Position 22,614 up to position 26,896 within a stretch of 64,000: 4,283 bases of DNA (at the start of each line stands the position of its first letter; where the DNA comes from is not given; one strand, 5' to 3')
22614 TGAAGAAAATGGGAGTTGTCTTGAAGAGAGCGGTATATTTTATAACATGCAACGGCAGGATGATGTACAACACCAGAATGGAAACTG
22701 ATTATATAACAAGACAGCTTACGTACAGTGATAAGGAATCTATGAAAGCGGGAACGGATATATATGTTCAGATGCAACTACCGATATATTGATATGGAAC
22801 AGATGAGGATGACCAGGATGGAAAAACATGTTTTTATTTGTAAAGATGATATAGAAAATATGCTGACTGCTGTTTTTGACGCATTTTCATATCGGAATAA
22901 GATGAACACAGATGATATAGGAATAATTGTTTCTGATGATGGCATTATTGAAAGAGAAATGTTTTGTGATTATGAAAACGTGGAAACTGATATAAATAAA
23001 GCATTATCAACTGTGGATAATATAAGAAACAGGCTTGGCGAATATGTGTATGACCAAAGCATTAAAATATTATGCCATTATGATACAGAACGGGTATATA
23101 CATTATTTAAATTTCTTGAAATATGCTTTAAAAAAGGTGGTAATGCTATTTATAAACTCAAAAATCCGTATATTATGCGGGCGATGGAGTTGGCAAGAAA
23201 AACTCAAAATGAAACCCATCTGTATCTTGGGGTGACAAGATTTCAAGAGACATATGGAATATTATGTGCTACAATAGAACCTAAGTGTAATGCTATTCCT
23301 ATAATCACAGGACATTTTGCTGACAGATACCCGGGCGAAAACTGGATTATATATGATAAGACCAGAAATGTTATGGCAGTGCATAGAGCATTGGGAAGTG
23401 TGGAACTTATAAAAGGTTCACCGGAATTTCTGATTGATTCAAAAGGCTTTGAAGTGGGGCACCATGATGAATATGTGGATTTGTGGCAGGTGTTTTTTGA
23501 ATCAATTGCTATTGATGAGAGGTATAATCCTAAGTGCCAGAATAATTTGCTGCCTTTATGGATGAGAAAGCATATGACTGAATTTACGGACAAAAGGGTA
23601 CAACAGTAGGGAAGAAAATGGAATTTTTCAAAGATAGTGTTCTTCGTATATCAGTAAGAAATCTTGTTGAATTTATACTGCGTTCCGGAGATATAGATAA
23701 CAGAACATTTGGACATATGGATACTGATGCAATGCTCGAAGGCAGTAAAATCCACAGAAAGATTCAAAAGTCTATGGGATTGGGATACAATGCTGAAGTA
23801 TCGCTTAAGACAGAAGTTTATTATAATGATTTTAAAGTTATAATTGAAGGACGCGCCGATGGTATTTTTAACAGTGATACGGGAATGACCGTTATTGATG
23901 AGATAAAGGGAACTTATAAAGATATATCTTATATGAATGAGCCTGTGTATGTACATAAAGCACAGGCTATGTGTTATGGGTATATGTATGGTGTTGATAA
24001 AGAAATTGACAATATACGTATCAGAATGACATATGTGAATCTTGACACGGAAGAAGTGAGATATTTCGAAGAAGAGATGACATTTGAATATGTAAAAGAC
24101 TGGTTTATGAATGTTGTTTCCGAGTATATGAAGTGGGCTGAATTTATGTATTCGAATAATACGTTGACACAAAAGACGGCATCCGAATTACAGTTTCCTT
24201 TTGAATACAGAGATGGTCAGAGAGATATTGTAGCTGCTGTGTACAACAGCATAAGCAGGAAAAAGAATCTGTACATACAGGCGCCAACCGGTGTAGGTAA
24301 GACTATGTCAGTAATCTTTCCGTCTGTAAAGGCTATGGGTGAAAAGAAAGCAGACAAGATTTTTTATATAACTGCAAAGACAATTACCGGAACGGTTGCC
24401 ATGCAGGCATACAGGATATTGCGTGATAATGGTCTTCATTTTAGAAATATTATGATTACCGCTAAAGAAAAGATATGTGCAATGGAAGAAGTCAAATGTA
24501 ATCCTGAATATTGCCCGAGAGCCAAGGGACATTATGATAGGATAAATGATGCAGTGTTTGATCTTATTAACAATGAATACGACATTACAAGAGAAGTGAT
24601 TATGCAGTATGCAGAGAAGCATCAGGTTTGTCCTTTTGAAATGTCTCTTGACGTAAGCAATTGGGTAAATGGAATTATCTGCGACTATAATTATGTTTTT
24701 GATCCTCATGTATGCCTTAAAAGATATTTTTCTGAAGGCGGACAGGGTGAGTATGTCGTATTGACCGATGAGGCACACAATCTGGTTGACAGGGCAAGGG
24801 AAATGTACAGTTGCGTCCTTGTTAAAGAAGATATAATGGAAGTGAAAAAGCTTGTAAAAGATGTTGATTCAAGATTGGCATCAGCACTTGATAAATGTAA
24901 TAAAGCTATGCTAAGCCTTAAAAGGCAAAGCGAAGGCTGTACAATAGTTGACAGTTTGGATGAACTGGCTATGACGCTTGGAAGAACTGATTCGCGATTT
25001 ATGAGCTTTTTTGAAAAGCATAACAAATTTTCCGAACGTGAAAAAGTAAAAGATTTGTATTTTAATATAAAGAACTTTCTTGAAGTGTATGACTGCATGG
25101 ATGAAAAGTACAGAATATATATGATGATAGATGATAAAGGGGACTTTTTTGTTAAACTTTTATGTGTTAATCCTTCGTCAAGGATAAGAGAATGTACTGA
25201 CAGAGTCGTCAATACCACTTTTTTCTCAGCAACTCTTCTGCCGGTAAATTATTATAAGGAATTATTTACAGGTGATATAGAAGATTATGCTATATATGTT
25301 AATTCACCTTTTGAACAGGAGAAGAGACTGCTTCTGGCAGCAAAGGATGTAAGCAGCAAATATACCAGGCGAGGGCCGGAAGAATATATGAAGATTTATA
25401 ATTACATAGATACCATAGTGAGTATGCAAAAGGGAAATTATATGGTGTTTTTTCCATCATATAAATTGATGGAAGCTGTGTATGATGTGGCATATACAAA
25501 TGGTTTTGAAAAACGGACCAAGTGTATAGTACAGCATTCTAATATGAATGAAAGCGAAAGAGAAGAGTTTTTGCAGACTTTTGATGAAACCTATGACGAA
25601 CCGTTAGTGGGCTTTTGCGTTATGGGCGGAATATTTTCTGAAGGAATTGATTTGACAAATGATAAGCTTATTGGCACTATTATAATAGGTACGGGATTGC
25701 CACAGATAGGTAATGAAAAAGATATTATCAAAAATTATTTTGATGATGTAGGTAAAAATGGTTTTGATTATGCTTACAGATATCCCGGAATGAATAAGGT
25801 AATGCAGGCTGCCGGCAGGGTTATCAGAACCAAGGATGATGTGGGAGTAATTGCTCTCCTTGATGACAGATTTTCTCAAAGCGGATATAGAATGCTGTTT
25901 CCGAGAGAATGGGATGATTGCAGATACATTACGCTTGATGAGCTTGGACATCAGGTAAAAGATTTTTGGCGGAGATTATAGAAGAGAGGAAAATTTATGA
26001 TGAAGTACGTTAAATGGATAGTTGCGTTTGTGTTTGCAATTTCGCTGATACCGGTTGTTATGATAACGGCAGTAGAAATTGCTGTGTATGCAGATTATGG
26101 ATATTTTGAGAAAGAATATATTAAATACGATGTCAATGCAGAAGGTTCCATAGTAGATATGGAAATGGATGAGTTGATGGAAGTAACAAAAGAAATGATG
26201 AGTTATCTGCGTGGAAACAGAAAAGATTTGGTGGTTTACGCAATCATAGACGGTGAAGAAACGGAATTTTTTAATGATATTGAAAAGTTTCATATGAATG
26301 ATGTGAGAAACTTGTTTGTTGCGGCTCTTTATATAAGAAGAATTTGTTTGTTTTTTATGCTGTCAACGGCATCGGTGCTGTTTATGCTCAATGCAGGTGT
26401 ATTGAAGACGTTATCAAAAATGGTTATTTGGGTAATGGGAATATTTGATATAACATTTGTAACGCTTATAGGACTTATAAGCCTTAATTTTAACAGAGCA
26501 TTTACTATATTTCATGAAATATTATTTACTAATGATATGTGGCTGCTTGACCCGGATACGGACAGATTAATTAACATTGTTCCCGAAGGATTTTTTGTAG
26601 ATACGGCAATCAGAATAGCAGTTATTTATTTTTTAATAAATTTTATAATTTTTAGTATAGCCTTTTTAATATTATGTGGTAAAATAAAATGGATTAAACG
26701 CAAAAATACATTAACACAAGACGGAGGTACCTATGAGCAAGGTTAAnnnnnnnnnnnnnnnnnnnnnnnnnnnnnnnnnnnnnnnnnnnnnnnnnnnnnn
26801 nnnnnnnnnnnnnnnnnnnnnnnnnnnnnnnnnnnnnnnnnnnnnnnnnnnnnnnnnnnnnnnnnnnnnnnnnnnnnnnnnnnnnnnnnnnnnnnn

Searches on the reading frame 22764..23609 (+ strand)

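Call 91: search_protein_families(library=pfam, proteins=[window:22764-23609:+], max_evalue=0.00001)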
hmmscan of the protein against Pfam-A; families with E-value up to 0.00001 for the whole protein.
window:22764-23609:+ (281 aa): 1 family
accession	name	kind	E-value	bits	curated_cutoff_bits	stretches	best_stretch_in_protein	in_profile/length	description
PF13566.11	DUF4130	-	2.4e-43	148.1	27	1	110-273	3-146/146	Domain of unknown function (DUF4130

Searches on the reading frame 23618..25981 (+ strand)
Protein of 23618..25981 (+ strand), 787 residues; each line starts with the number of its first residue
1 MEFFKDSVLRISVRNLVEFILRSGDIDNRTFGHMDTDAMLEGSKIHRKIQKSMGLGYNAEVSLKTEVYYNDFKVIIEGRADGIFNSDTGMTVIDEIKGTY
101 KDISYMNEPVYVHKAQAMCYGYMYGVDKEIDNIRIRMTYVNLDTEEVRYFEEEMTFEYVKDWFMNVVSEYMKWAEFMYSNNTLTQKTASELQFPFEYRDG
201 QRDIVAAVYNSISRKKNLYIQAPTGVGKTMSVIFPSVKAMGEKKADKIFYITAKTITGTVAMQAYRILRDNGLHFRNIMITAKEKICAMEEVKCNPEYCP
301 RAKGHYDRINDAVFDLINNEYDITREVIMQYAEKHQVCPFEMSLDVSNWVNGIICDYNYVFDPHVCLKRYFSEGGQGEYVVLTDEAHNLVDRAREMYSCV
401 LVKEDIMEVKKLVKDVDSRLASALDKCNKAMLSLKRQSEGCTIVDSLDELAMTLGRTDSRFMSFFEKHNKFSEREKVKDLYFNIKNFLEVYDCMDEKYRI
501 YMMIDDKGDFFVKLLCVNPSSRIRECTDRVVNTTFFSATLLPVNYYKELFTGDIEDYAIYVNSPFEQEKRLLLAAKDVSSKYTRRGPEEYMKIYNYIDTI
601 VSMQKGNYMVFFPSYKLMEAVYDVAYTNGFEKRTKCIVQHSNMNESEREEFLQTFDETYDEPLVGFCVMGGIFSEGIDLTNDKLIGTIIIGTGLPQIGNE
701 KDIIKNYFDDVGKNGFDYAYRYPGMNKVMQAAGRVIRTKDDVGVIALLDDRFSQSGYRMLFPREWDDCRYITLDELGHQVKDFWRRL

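Call 91: search_protein_families(library=pfam, proteins=[window:23618-25981:+], max_evalue=0.00001)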
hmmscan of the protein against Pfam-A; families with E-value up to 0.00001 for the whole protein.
window:23618-25981:+ (787 aa): 4 families
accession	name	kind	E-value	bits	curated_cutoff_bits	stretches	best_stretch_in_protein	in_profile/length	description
PF13307.12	Helicase_C_2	-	2.2e-42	145.4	25.3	1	599-766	3-168/170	Helicase C-terminal domain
PF06733.21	DEAD_2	-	3.2e-12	46.9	21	1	281-405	52-171/172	DEAD_2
PF04851.21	ResIII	-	2.2e-06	28.1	22.5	0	196-275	3-83/164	Type III restriction enzyme, res subunit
PF00270.35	DEAD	-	4.7e-06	26.9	26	0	206-251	5-51/167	DEAD/DEAH box helicase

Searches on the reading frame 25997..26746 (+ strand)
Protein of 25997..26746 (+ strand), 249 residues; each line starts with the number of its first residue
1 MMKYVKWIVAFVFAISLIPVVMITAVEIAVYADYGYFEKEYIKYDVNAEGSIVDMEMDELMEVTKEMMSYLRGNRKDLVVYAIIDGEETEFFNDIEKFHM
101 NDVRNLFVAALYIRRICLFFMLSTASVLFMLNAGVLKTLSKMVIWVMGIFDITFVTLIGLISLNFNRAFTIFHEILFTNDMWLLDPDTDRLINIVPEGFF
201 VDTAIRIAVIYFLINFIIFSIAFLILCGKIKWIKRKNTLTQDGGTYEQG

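Call 91: search_protein_families(library=pfam, proteins=[window:25997-26746:+], max_evalue=0.00001)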
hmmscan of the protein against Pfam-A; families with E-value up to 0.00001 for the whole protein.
window:25997-26746:+ (249 aa): 1 family
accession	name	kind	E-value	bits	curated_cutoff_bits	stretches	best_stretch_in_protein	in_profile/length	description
PF07314.17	Lit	-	2.6e-39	135.5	24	1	12-200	2-176/176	Lipoprotein intramolecular transacylase Lit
